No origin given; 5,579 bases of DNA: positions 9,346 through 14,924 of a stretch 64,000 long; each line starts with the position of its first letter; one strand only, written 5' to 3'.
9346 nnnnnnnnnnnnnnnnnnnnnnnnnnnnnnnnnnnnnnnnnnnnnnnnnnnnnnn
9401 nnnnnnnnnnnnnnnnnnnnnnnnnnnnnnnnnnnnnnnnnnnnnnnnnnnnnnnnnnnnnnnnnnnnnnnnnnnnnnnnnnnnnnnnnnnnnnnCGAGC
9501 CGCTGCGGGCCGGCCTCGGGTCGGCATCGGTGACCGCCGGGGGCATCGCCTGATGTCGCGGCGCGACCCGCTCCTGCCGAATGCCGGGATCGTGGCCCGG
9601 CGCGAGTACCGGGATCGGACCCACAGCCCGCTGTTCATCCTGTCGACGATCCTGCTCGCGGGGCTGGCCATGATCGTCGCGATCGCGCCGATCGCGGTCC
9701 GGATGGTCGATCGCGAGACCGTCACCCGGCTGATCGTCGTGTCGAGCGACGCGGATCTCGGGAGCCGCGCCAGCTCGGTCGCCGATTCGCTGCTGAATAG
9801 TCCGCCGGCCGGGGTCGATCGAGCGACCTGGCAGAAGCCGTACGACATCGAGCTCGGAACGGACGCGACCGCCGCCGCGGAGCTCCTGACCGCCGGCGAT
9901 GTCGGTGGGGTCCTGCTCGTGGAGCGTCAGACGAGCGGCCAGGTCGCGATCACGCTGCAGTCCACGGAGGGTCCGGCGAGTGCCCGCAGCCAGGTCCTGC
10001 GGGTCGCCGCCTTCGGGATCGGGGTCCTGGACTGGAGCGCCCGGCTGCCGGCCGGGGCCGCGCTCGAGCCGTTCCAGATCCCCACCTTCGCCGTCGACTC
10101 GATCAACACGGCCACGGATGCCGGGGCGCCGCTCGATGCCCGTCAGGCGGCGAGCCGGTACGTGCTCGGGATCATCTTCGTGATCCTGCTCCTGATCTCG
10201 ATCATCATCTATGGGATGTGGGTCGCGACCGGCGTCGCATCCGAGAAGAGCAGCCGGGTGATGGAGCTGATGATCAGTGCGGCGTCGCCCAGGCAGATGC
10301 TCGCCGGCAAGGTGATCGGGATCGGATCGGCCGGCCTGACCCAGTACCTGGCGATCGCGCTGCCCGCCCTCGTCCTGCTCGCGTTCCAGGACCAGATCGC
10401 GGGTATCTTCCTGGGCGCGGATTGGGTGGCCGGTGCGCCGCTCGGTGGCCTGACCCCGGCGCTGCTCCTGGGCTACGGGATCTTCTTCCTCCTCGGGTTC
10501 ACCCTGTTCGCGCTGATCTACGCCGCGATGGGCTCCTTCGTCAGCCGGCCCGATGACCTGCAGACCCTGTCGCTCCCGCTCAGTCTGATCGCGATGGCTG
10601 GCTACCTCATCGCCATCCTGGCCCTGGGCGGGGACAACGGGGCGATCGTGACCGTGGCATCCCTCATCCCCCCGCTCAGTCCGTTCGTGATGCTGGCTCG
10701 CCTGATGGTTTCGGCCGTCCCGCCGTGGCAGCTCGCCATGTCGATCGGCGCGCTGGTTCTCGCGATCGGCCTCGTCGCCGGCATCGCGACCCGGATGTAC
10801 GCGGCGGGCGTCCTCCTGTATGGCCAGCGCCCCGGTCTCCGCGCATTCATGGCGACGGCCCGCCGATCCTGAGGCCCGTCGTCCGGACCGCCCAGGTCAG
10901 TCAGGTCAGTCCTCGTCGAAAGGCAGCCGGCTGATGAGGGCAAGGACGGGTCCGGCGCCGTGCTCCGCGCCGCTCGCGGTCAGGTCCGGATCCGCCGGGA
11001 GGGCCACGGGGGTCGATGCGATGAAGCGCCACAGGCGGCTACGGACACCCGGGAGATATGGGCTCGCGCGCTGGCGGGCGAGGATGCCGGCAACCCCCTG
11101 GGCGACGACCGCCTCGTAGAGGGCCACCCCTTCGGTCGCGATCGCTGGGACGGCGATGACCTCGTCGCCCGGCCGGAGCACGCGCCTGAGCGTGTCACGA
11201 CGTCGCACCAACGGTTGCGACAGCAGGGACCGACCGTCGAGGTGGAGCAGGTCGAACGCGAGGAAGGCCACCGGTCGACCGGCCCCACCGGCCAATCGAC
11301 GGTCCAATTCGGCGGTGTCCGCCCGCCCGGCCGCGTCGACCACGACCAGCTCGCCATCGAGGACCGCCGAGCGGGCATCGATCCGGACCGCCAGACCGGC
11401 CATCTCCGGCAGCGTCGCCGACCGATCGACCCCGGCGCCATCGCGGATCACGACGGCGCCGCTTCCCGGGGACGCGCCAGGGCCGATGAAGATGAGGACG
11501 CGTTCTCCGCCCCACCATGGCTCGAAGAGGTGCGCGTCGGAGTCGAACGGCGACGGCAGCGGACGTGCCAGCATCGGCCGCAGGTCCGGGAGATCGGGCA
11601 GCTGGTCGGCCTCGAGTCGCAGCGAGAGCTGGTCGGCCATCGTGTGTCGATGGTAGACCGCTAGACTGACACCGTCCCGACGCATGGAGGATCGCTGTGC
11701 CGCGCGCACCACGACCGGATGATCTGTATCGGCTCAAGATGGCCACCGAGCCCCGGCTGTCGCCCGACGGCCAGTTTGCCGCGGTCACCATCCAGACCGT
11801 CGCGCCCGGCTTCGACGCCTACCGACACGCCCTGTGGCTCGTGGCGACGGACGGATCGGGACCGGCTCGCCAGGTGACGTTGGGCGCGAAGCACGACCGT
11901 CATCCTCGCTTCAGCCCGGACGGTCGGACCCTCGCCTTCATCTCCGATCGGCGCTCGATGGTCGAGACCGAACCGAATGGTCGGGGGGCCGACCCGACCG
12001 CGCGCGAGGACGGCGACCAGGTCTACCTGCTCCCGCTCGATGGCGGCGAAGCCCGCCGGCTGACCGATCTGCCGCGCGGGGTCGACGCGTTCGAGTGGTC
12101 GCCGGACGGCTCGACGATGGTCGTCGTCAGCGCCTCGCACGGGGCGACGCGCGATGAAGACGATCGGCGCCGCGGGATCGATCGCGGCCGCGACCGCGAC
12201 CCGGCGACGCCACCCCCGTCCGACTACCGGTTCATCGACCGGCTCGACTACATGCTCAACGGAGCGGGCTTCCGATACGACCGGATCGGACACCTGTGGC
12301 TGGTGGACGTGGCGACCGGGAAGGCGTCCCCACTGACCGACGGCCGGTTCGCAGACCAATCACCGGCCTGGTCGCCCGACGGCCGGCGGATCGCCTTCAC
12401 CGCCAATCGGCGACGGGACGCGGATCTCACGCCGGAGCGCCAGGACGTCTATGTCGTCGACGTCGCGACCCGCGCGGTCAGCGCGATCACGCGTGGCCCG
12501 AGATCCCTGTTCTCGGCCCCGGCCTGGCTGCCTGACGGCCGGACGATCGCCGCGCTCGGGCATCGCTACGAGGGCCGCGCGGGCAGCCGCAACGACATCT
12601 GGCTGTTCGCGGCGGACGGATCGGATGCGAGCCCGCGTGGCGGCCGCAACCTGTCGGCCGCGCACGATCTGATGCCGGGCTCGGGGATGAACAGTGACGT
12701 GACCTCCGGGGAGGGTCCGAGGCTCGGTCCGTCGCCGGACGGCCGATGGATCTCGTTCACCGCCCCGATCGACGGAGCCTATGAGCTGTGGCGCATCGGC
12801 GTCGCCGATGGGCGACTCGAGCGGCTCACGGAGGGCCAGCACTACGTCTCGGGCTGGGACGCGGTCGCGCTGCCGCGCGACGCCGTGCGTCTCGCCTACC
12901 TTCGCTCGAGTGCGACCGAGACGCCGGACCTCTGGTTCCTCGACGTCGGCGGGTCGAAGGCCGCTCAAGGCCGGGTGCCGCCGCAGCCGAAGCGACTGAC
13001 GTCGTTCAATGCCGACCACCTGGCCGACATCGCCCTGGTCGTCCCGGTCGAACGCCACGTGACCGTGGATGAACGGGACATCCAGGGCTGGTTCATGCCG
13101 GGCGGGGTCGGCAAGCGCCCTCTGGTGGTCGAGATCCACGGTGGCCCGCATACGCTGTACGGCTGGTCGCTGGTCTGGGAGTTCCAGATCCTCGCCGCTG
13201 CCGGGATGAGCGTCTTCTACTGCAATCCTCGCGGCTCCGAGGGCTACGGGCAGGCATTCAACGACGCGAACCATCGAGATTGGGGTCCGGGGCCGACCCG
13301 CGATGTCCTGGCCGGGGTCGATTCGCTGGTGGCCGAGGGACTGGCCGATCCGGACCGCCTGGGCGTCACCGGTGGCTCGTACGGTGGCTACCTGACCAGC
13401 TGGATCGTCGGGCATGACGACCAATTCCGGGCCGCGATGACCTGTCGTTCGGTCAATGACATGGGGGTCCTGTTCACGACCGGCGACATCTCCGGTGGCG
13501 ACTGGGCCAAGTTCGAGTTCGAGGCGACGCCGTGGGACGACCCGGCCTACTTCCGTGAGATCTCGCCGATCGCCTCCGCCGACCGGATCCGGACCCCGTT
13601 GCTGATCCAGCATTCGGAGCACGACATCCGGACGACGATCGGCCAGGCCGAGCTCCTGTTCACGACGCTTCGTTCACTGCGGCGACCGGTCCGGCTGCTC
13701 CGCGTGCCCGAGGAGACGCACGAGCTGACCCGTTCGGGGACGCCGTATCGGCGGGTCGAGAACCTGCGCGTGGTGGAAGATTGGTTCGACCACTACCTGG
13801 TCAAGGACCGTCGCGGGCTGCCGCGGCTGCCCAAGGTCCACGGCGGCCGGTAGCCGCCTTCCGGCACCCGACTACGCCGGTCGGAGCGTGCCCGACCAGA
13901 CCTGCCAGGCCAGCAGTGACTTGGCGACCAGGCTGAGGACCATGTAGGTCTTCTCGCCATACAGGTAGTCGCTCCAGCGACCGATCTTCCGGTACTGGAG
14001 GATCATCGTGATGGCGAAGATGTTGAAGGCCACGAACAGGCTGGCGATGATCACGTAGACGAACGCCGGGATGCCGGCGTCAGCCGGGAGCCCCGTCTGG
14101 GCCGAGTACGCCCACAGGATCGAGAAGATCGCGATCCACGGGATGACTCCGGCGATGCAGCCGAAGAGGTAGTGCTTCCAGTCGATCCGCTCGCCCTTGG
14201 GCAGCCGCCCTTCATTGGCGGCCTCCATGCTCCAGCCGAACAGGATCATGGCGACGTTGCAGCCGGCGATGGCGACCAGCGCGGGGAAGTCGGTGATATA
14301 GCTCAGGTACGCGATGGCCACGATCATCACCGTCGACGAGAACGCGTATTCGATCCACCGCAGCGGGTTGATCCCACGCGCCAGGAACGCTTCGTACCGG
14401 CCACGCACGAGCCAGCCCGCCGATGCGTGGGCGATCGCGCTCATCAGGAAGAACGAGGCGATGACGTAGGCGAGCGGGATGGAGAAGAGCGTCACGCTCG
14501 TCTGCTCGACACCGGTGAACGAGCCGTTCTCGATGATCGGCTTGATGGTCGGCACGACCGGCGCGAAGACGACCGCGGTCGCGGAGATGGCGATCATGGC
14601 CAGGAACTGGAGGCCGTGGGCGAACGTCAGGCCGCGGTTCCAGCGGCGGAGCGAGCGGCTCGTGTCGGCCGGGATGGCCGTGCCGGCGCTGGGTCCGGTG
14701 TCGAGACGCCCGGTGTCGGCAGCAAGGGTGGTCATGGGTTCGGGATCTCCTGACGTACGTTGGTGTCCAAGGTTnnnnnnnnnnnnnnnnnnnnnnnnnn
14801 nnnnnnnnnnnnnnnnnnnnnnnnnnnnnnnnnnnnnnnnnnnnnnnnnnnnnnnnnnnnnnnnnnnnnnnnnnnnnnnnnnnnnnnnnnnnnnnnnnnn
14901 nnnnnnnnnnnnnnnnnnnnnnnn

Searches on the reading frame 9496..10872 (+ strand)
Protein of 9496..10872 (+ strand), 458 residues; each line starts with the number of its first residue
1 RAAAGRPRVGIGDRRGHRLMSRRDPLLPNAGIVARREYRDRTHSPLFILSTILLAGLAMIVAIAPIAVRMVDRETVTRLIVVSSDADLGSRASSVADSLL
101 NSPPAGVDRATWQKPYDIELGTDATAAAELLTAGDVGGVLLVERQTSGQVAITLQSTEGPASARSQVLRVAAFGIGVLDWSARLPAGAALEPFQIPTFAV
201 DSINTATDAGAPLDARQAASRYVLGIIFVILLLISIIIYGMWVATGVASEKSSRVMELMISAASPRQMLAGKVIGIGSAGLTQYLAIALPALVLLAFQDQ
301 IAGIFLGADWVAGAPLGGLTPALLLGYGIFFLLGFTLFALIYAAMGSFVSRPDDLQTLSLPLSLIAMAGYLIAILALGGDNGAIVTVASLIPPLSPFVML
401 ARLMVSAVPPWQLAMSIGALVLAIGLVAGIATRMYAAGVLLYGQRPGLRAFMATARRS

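Call 60: search_protein_families(library=pfam, proteins=[window:9496-10872:+], max_evalue=0.00001)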
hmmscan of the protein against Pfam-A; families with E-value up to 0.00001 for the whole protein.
window:9496-10872:+ (458 aa): 1 family
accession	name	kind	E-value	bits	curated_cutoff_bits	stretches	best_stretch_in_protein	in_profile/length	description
PF12698.13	ABC2_membrane_3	-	5.8e-35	121.4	31.6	1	48-431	4-345/347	ABC-2 family transporter protein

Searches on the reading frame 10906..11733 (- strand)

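Call 60: search_protein_families(library=pfam, proteins=[window:10906-11733:-], max_evalue=0.00001)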
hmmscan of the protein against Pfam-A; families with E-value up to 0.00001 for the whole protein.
window:10906-11733:- (275 aa): 1 family
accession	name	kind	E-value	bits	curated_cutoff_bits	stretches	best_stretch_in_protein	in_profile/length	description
PF01068.26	DNA_ligase_A_M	-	5.7e-16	59.3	26.2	1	53-235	1-200/204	ATP dependent DNA ligase domain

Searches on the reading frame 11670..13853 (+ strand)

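Call 60: search_protein_families(library=pfam, proteins=[window:11670-13853:+], max_evalue=0.00001)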
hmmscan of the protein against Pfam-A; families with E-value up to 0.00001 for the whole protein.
window:11670-13853:+ (727 aa): 3 families
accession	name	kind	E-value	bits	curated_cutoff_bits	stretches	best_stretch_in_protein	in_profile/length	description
PF00326.27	Peptidase_S9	-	3.1e-48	164.5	22.6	1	499-710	1-210/213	Prolyl oligopeptidase family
PF07676.18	PD40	-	2.3e-25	88.4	20.9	2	221-248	3-30/38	WD40-like Beta Propeller Repeat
PF00930.27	DPPIV_N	-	1.8e-07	30.6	22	0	201-277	17-82/354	Dipeptidyl peptidase IV (DPP IV) N-terminal region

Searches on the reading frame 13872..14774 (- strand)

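Call 60: search_protein_families(library=pfam, proteins=[window:13872-14774:-], max_evalue=0.00001)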
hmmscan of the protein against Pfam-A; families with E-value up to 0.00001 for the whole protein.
window:13872-14774:- (300 aa): 1 family
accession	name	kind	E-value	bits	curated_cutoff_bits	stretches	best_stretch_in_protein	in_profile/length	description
PF18761.7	Heliorhodopsin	-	1.6e-77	260.6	26.7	1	42-297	1-242/242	Heliorhodopsin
